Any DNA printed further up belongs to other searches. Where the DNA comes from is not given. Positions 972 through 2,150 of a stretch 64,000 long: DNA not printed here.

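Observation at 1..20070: Sixteen-gene island resembling a complete anaerobic 4-hydroxybenzoate/benzoate catabolic set in a high-GC Bacillota-like genome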

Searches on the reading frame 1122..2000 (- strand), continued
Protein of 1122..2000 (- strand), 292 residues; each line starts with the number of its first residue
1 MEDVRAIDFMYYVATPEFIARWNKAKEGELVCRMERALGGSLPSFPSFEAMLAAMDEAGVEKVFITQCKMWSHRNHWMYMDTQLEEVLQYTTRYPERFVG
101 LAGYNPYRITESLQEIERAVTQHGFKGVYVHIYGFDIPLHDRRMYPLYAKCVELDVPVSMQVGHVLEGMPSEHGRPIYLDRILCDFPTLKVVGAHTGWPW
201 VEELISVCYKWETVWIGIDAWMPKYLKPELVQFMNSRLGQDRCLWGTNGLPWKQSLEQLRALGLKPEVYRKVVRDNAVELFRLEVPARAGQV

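Call 53: find_encoding_contigs(protein=P0174, flank=10000, max_places=1)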
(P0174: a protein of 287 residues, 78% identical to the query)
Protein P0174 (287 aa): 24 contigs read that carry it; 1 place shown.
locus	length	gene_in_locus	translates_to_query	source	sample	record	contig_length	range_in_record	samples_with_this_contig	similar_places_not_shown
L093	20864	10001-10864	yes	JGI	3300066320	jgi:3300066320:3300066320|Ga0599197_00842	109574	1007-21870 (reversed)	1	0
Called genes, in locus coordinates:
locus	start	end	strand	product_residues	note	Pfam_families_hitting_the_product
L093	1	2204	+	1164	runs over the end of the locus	PF00384:Molybdopterin, PF01568:Molydop_binding (faint)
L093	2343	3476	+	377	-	PF13187:Fer4_9 (faint), PF13237:Fer4_10 (faint), PF12838:Fer4_7 (weak), PF13247:Fer4_11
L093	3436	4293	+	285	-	PF02613:Nitrate_red_del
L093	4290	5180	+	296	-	PF09459:EB_dh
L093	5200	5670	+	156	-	PF00116:COX2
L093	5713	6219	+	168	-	PF02915:Rubrerythrin, PF09537:DUF2383 (faint)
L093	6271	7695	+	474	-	-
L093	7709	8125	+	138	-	PF13473:Cupredoxin_1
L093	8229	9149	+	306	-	PF00158:Sigma54_activat, PF01078:Mg_chelatase (faint), PF14532:Sigma54_activ_2, PF07728:AAA_5 (weak), PF25601:AAA_lid_14, PF18024:HTH_50, PF02954:HTH_8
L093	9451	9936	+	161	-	PF14542:Acetyltransf_CG (faint), PF13527:Acetyltransf_9 (weak), PF00583:Acetyltransf_1, PF13673:Acetyltransf_10, PF13508:Acetyltransf_7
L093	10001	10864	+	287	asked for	PF04909:Amidohydro_2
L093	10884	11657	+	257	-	PF00106:adh_short, PF08659:KR, PF13561:adh_short_C2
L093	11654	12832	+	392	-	PF06050:HGD-D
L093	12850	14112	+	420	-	PF06050:HGD-D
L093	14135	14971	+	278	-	PF01869:BcrAD_BadFG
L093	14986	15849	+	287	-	PF01869:BcrAD_BadFG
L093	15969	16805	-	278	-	-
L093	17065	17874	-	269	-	-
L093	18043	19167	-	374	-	PF01820:Dala_Dala_lig_N, PF02222:ATP-grasp, PF07478:Dala_Dala_lig_C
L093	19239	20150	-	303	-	PF00491:Arginase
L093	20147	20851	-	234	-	PF01209:Ubie_methyltran, PF13489:Methyltransf_23 (weak), PF08241:Methyltransf_11, PF08242:Methyltransf_12 (weak), PF13649:Methyltransf_25, PF13847:Methyltransf_31 (weak)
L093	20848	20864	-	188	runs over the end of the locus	PF18306:LDcluster4, PF03641:Lysine_decarbox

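Call 72: predict_structure(alignment_id=A1)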
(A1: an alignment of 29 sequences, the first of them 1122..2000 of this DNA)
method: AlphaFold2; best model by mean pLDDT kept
length: 292 residues; sequences in the alignment: 29
mean_pLDDT: 87.1   pTM: 0.88
mean pLDDT of the five models: 87.1, 85.0, 82.2, 80.2, 78.1
residues with pLDDT >= 90: 175; 70-90: 85; 50-70: 24; < 50: 8
segments of 3 or more residues with pLDDT < 50: 287-292
pLDDT, mean of each block of 10 residues (from residue 1): 82 89 78 73 89 95 93 75 93 96 93 98 96 72 96 97 68 84 97 81 93 90 83 94 90 91 93 97 64 32
secondary structure, 60 per line:
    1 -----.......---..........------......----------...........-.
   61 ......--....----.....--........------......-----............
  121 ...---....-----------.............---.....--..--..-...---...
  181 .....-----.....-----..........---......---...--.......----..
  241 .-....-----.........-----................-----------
elements in order: E6-12 H16-25 H33-37 H48-58 E60-66 E69-72 E77-81 H84-91 E98-103 H109-123 E127-130 H142-154 E158-162 H178-185 E191-195 H201-210 E214-219 H228-234 E243-246 H252-260 H266-281

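Call 74: fold_search(model_id=the predicted structure, library=pdb)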
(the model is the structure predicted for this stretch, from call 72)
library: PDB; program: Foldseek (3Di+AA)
matches with E <= 10: 1716; with E <= 0.001: 182
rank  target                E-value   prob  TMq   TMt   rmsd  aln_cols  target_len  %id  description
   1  3irs_A                1.0e-13  1.00  0.72  0.75   4.1       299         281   27  CRYSTAL STRUCTURE OF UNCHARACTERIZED TIM-BARREL PROTEIN BB4693 FROM Bordetella bronchiseptica (released 2009-09-01)
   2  4inf_C                3.0e-13  1.00  0.64  0.55   6.8       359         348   17  Crystal structure of amidohydrolase saro_0799 (target efi-505250) from novosphingobium aromaticivorans dsm 12444 with  (released 2013-01-16)
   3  4qs5_A                6.3e-13  1.00  0.67  0.57   6.4       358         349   18  CRYSTAL STRUCTURE of 5-CARBOXYVANILLATE DECARBOXYLASE LIGW2 FROM NOVOSPHINGOBIUM AROMATICIVORANS DSM 12444 (TARGET EFI (released 2014-08-06)
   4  4qs5_C                7.6e-13  1.00  0.66  0.56   7.0       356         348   17  CRYSTAL STRUCTURE of 5-CARBOXYVANILLATE DECARBOXYLASE LIGW2 FROM NOVOSPHINGOBIUM AROMATICIVORANS DSM 12444 (TARGET EFI (released 2014-08-06)
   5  4qrn_D                8.1e-13  1.00  0.66  0.56   6.7       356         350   17  HIGH-RESOLUTION CRYSTAL STRUCTURE of 5-CARBOXYVANILLATE DECARBOXYLASE (TARGET EFI-505250) FROM NOVOSPHINGOBIUM AROMATI (released 2014-08-06)
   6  4qrn_A                1.3e-12  1.00  0.66  0.56   6.7       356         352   17  HIGH-RESOLUTION CRYSTAL STRUCTURE of 5-CARBOXYVANILLATE DECARBOXYLASE (TARGET EFI-505250) FROM NOVOSPHINGOBIUM AROMATI (released 2014-08-06)
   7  4inf_A                1.6e-12  1.00  0.65  0.56   6.7       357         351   17  Crystal structure of amidohydrolase saro_0799 (target efi-505250) from novosphingobium aromaticivorans dsm 12444 with  (released 2013-01-16)
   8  4inf_B                1.7e-12  1.00  0.66  0.56   6.8       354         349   18  Crystal structure of amidohydrolase saro_0799 (target efi-505250) from novosphingobium aromaticivorans dsm 12444 with  (released 2013-01-16)
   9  6dxq_D                2.3e-12  1.00  0.59  0.53   7.6       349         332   17  Crystal structure of the LigJ Hydratase product complex with 4-carboxy-4-hydroxy-2-oxoadipate (released 2018-09-26)
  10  6m53_D                6.0e-12  1.00  0.66  0.59   6.6       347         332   17  Crystal structure of 2, 3-dihydroxybenzoic acid decarboxylase from Fusarium oxysporum (released 2020-07-15)
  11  7wmb_A                6.0e-12  1.00  0.64  0.56   7.0       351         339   17  Crystal structure of 2,3-dihydroxybenzoate decarboxylase mutant W23Y from Aspergillus oryzae in complex with catechol (released 2023-01-25)
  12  7bpc_C                6.0e-12  1.00  0.64  0.56   6.6       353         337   16  Crystal structure of 2, 3-dihydroxybenzoic acid decarboxylase from Fusarium oxysporum in complex with 2,5-DHBA (released 2020-07-15)
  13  7a19_A                6.4e-12  1.00  0.67  0.58   7.0       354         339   17  2,3-Dihydroxybenzoate Decarboxylase of Aspergillus oryzae (released 2020-10-21)
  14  6jqx_A                6.4e-12  1.00  0.62  0.53   6.7       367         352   16  Crystal structure of a hydrogenase from Trichosporon moniliiforme (released 2020-04-01)
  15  7bp1_A                9.3e-12  1.00  0.64  0.56   6.8       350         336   15  Crystal structure of 2, 3-dihydroxybenzoic acid decarboxylase from Fusarium oxysporum in complex with Catechol (released 2020-07-15)
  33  4i6k                  2.0e-10  1.00  0.64  0.69   4.3       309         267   14  Crystal structure of probable 2-PYRONE-4,6-DICARBOXYLIC ACID HYDROLASE ABAYE1769 (TARGET EFI-505029) from Acinetobacter  (released 2012-12-12)
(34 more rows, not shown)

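Call 78: search_protein_families(library=ncbifam, proteins=[L092:8322-9113:+], max_evalue=1e-10)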
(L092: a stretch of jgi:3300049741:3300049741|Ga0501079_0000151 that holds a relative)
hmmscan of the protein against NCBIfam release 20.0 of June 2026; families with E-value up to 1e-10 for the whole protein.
L092:8322-9113:+ (263 aa): 69 families (the best 25 are shown)
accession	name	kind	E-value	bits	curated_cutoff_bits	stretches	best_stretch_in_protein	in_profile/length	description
TIGR03189.1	dienoyl_CoA_hyt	equivalog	6.2e-50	169.8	292.5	1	22-263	11-251/251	cyclohexa-1,5-dienecarbonyl-CoA hydratase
NF051848.1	EnCoAHydtEchA19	equivalog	7.3e-45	153.5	400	1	20-263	8-258/258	enoyl-CoA hydratase EchA19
NF006008.0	PRK08139.1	equivalog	7.6e-45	153.5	313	1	9-262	8-265/266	enoyl-CoA hydratase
NF006566.0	PRK09076.1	subfamily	1.3e-43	149.5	286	1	12-262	5-259/260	enoyl-CoA hydratase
NF004517.0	PRK05862.1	equivalog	4.3e-42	144.4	396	1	17-263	9-257/257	enoyl-CoA hydratase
NF006007.0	PRK08138.1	subfamily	4.2e-41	141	355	1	17-262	13-260/261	enoyl-CoA hydratase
NF006699.0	PRK09245.1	subfamily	2.1e-39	135.4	354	1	19-262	10-265/266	crotonase/enoyl-CoA hydratase family protein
NF004475.0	PRK05809.1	subfamily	4.9e-39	134.4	394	1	13-263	5-260/260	short-chain-enoyl-CoA hydratase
NF005803.0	PRK07658.1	equivalog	9.3e-39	133.4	313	1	13-263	3-257/257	enoyl-CoA hydratase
NF007239.0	PRK09674.1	equivalog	1.9e-38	132.4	371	1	19-262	11-256/257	2,3-dehydroadipyl-CoA hydratase PaaF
NF005073.0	PRK06495.1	subfamily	4.6e-38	131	296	1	13-263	5-257/257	enoyl-CoA hydratase/isomerase family protein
TIGR02280.1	PaaB1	equivalog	2.3e-36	125.6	345.15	1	16-261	3-254/256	2-(1,2-epoxy-1,2-dihydrophenyl)acetyl-CoA isomerase PaaG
NF004795.0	PRK06143.1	subfamily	4.9e-36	124.6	283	1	10-257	7-258/260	enoyl-CoA hydratase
NF005675.0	PRK07468.1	equivalog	1.5e-35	123.2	350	1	19-262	12-261/262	crotonase/enoyl-CoA hydratase family protein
NF005802.0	PRK07657.1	equivalog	6.2e-35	121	363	1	18-261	10-258/260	enoyl-CoA hydratase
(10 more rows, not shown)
